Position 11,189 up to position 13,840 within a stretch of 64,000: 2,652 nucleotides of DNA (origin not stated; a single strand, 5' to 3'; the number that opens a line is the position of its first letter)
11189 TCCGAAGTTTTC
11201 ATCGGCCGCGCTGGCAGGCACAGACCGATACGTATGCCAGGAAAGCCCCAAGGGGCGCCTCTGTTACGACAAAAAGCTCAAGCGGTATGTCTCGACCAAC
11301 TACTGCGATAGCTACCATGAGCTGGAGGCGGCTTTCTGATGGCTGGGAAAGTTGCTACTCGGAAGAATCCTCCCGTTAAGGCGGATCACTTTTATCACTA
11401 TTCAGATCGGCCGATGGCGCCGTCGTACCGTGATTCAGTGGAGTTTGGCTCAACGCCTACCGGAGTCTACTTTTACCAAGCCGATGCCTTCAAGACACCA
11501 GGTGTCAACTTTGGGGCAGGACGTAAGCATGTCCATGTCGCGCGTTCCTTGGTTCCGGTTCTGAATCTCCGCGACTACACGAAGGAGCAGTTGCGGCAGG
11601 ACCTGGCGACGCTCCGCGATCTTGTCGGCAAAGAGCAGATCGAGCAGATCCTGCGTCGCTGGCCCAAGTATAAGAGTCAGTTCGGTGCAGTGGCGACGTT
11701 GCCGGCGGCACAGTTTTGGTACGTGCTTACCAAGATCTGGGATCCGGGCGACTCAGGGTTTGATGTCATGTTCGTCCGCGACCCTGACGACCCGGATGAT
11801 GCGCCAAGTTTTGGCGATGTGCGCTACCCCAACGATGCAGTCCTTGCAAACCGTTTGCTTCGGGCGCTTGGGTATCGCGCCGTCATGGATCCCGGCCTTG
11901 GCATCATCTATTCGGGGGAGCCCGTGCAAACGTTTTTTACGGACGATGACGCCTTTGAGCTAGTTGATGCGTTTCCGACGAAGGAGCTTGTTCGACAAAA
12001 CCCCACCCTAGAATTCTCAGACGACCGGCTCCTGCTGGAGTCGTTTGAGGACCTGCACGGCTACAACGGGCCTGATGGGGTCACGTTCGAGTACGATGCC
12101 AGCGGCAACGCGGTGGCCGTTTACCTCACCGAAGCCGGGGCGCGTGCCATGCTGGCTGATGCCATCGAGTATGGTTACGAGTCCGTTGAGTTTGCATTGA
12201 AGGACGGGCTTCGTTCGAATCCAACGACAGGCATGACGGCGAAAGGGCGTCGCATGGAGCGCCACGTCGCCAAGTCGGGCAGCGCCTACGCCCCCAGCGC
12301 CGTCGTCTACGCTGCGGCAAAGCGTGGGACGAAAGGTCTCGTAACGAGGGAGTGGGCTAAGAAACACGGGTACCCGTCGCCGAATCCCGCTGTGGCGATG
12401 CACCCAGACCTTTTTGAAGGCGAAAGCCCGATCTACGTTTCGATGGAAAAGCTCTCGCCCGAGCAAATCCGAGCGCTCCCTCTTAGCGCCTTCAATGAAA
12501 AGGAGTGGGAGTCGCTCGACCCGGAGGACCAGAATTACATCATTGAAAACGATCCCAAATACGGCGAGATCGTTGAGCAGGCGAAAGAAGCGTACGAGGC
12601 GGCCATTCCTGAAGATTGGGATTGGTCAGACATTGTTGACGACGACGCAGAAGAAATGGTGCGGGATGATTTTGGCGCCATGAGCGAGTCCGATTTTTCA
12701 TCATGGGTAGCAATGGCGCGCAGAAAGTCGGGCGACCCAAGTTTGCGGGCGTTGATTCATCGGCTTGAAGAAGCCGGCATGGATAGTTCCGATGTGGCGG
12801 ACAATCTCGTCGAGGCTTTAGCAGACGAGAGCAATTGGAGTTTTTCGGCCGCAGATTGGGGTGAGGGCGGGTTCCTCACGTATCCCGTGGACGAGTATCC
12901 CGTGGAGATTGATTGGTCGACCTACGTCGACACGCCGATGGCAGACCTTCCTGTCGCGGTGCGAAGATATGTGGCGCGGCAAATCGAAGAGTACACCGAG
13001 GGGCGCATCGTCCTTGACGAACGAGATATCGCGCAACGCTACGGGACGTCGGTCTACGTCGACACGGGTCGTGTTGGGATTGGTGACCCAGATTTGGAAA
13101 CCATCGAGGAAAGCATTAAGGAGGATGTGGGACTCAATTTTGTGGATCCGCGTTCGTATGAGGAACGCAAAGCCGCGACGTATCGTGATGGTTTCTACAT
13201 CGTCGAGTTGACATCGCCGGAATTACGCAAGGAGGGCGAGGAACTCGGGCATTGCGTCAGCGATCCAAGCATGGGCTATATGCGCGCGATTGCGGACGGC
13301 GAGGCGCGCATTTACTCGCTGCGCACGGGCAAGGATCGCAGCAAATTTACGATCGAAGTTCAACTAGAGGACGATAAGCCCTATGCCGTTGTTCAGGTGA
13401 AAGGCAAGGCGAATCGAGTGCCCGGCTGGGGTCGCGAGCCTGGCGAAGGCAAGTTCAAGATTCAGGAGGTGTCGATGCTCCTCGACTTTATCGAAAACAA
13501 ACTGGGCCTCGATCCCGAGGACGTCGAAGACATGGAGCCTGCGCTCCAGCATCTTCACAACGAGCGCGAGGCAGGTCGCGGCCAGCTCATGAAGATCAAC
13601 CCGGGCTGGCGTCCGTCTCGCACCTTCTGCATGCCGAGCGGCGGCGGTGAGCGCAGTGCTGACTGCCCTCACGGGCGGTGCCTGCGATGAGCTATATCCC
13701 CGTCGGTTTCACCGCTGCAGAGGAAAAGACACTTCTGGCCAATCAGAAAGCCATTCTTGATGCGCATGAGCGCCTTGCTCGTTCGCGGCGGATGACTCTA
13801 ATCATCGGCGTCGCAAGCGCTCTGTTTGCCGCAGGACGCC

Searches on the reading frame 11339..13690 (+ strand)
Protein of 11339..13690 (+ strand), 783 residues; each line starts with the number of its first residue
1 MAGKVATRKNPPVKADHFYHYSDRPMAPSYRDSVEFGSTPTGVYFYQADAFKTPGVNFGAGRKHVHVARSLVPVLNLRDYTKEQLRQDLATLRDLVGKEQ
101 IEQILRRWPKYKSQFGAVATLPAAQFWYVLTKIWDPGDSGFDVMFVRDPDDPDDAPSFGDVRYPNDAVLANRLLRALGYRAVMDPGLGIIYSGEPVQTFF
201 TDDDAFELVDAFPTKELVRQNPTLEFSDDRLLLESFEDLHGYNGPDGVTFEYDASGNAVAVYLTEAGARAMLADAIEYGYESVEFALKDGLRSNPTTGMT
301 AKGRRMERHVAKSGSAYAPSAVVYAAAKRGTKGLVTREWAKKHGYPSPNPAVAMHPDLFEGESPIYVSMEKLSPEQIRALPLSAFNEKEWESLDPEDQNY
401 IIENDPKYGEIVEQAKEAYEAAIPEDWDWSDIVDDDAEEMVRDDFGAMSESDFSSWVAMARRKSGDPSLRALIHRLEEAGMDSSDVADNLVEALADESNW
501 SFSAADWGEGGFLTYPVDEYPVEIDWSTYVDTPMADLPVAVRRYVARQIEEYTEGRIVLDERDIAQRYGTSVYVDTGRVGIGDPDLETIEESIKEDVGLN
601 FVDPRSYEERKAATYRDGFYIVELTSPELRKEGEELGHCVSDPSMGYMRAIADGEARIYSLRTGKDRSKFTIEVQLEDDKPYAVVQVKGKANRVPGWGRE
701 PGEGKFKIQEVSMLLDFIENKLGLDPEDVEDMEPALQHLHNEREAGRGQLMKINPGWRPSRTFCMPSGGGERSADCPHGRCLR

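Call 10: search_protein_families(library=pfam, proteins=[window:11339-13690:+], max_evalue=0.01)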
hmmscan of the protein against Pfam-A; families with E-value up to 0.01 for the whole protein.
window:11339-13690:+ (783 aa): 1 family
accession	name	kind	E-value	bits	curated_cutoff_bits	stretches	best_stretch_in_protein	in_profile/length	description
PF14284.11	PcfJ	-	2.6e-09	37.5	25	1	618-694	65-137/147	PcfJ-like protein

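Call 16: search_protein_families(library=phrogs, proteins=[window:11339-13690:+], max_evalue=0.01)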
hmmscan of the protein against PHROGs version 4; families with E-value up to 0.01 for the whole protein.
window:11339-13690:+ (783 aa): 3 families
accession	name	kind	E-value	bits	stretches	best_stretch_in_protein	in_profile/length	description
phrog_3169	-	unknown function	1.1e-07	32.4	1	621-695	384-451/474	-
phrog_8470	-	unknown function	8.9e-06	25.8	1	625-694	471-535/567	-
phrog_7484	-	unknown function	0.00056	19.8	1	617-694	355-427/450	-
